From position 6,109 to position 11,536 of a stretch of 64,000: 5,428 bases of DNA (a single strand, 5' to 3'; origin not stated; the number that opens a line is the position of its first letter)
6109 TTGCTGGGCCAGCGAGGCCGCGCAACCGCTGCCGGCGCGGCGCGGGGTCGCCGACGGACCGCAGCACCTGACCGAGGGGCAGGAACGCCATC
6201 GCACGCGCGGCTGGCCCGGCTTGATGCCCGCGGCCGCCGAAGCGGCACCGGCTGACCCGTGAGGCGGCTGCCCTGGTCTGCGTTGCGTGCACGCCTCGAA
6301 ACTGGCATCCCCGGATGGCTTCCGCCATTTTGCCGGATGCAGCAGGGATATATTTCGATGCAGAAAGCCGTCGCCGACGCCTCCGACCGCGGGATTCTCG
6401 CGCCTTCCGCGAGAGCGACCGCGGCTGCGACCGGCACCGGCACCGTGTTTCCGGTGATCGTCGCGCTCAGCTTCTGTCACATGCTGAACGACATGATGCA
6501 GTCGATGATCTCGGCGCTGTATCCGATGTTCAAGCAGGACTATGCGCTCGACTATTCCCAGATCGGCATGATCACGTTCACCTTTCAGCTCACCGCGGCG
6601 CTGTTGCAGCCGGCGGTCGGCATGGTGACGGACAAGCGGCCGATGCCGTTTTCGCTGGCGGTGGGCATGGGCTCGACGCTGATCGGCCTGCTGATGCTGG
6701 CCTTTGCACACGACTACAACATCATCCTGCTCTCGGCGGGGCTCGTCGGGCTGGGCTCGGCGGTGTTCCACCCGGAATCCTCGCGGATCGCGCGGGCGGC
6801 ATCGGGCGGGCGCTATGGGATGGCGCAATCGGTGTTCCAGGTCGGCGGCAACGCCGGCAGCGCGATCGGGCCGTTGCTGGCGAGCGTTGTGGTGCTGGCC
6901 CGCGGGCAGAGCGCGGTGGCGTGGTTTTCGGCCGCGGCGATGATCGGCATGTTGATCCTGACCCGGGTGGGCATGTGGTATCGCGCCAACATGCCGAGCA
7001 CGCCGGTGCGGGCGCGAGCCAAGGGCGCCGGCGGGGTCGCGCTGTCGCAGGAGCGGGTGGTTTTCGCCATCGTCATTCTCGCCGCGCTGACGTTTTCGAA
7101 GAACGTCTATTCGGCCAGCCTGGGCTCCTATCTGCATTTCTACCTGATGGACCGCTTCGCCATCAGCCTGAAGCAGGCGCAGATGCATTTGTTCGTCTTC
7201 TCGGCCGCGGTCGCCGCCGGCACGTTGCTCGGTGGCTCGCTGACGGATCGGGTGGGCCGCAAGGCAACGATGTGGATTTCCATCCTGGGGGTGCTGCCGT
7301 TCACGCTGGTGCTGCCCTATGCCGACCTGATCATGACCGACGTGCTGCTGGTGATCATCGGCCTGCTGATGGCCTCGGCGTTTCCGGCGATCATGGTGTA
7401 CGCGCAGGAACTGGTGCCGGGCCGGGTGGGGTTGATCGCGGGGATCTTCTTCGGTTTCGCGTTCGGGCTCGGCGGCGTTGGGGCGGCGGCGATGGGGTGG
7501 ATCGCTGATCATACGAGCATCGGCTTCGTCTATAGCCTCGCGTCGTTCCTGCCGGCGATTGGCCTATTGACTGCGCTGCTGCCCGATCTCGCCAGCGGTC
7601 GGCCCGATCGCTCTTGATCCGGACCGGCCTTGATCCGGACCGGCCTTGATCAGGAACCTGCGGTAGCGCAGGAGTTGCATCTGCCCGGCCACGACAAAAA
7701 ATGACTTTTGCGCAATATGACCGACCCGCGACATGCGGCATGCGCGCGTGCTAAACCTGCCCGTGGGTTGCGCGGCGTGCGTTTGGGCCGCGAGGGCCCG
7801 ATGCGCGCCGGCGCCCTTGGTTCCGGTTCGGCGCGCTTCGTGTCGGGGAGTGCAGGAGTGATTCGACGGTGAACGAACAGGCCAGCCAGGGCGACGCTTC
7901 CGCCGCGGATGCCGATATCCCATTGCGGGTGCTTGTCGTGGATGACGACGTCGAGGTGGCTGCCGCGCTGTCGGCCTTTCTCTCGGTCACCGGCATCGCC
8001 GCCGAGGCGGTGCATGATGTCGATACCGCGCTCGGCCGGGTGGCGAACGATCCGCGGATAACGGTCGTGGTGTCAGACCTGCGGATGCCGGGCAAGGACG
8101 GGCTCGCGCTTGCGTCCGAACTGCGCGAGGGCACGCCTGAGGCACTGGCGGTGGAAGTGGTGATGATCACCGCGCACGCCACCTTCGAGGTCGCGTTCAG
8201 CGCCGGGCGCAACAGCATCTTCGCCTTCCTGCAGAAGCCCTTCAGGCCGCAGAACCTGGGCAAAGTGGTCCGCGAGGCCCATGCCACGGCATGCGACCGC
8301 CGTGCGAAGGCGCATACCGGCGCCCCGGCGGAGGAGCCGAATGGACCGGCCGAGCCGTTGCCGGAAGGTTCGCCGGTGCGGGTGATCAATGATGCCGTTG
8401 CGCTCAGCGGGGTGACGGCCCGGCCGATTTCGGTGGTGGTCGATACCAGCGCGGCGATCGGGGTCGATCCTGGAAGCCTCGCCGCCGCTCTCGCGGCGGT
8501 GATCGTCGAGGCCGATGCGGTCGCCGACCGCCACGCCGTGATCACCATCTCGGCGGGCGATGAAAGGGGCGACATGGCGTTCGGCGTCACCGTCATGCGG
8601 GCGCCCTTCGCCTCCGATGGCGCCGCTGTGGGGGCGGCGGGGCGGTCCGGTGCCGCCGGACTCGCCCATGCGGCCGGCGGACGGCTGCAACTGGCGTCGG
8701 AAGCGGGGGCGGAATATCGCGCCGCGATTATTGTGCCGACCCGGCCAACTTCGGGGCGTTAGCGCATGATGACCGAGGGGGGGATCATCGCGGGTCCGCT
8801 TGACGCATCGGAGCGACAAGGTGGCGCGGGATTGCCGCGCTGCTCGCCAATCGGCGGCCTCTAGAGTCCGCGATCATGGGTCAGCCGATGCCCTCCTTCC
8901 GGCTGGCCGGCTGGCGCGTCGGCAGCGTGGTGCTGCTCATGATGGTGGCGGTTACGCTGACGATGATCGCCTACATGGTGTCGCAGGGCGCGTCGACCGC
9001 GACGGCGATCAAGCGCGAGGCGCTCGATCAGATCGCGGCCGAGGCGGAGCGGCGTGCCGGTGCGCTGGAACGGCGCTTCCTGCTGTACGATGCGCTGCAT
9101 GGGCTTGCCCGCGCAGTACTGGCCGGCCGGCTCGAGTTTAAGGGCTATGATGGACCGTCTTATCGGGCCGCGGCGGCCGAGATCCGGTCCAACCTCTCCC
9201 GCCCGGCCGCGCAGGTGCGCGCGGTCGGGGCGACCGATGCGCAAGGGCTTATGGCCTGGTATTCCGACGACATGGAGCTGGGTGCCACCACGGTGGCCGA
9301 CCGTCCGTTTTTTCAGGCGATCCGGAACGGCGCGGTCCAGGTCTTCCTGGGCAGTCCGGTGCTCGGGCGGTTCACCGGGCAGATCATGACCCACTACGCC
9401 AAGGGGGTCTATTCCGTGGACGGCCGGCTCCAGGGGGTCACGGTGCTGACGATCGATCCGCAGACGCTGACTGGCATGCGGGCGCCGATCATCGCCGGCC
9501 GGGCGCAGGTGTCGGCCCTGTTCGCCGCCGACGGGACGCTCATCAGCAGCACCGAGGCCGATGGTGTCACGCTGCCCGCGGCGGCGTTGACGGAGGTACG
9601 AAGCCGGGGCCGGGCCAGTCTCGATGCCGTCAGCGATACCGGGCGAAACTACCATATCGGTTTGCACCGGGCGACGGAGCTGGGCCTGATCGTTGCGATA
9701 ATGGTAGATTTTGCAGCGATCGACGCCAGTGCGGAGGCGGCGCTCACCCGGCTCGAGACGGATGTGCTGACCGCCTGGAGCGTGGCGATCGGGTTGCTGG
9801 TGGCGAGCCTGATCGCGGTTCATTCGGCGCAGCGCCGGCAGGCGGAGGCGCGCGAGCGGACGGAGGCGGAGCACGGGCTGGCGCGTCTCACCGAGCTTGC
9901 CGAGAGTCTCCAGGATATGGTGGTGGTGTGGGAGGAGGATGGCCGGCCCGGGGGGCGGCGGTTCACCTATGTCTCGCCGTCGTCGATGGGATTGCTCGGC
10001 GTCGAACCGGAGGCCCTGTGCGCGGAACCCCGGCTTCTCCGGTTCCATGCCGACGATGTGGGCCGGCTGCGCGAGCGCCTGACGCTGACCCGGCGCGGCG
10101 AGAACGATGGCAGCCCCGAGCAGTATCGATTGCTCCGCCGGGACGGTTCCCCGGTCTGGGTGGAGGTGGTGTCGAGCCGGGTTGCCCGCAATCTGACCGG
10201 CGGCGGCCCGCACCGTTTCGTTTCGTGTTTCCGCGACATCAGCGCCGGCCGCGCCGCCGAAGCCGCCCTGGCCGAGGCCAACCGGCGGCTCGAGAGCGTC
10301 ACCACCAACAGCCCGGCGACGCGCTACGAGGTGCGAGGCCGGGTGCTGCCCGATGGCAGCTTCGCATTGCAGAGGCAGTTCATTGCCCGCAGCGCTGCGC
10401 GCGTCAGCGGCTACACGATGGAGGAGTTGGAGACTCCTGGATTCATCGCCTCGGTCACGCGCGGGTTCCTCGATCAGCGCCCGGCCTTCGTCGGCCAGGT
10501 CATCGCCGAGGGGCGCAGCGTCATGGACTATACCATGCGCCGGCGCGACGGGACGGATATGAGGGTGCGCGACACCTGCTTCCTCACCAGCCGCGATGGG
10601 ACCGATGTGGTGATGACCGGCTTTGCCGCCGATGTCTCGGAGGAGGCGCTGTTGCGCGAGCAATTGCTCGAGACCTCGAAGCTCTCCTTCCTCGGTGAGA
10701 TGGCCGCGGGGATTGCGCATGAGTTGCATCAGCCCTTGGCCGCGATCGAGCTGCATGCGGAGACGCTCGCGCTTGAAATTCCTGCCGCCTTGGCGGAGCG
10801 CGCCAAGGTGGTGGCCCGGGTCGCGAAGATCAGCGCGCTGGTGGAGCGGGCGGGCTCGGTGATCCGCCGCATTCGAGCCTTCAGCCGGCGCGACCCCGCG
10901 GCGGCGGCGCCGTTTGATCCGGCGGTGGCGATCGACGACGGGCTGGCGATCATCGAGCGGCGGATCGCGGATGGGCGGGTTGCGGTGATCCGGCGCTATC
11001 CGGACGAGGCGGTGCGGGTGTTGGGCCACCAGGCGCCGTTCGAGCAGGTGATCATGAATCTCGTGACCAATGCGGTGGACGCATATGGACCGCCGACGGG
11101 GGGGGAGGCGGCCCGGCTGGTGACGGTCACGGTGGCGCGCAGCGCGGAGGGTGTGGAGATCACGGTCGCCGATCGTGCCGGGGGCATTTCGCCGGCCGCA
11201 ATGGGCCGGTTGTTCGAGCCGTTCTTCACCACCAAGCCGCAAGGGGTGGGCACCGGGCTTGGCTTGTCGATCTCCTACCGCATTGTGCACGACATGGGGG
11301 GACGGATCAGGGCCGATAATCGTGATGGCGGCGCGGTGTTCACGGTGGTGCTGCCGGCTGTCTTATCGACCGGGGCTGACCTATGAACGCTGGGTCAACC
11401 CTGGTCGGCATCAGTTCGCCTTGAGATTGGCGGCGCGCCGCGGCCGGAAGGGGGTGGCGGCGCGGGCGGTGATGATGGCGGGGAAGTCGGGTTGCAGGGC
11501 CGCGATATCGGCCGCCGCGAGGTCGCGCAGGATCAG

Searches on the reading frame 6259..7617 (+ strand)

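Call 49: search_protein_families(library=pfam, proteins=[window:6259-7617:+], max_evalue=0.001)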
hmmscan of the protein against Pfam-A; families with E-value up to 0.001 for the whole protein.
window:6259-7617:+ (452 aa): 2 families
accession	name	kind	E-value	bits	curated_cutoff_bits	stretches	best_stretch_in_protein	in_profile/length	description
PF07690.21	MFS_1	-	1.9e-49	168.9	33.4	2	70-407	1-344/347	Major Facilitator Superfamily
PF03137.26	OATP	-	0.00083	18.2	25.8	0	67-151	3-87/545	Organic Anion Transporter Polypeptide (OATP) family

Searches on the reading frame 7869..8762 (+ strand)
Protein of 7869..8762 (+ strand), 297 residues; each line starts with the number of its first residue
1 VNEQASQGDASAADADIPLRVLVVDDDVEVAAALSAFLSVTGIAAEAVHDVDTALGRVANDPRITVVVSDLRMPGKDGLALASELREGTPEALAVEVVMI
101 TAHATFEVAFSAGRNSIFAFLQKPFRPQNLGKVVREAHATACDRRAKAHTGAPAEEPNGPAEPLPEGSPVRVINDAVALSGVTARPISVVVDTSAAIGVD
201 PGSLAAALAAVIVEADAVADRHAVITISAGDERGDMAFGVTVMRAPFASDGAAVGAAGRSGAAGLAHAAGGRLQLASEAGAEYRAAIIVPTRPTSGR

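Call 49: search_protein_families(library=pfam, proteins=[window:7869-8762:+], max_evalue=0.001)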
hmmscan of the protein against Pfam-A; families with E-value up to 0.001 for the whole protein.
window:7869-8762:+ (297 aa): 1 family
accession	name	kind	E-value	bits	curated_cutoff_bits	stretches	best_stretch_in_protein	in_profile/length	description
PF00072.30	Response_reg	-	6.2e-18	65.4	30.2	1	21-134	1-110/111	Response regulator receiver domain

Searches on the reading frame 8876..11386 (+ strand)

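Call 49: search_protein_families(library=pfam, proteins=[window:8876-11386:+], max_evalue=0.001)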
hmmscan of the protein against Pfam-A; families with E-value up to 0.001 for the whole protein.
window:8876-11386:+ (836 aa): 5 families
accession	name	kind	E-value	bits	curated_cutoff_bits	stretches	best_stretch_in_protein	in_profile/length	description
PF02518.31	HATPase_c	-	5.2e-22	78.8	26.4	1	719-828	3-109/111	Histidine kinase-, DNA gyrase B-, and HSP90-like ATPase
PF08447.18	PAS_3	-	5.1e-10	39.9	25.6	1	364-434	2-73/89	PAS fold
PF00512.31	HisKA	-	9.8e-08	32.4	26.9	1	606-673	2-64/66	His Kinase A (phospho-acceptor) domain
PF13426.13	PAS_9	-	1.7e-07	31.9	27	1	362-456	12-102/103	PAS domain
PF00989.32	PAS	-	5.3e-05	23.6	22.6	1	338-436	3-96/113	PAS fold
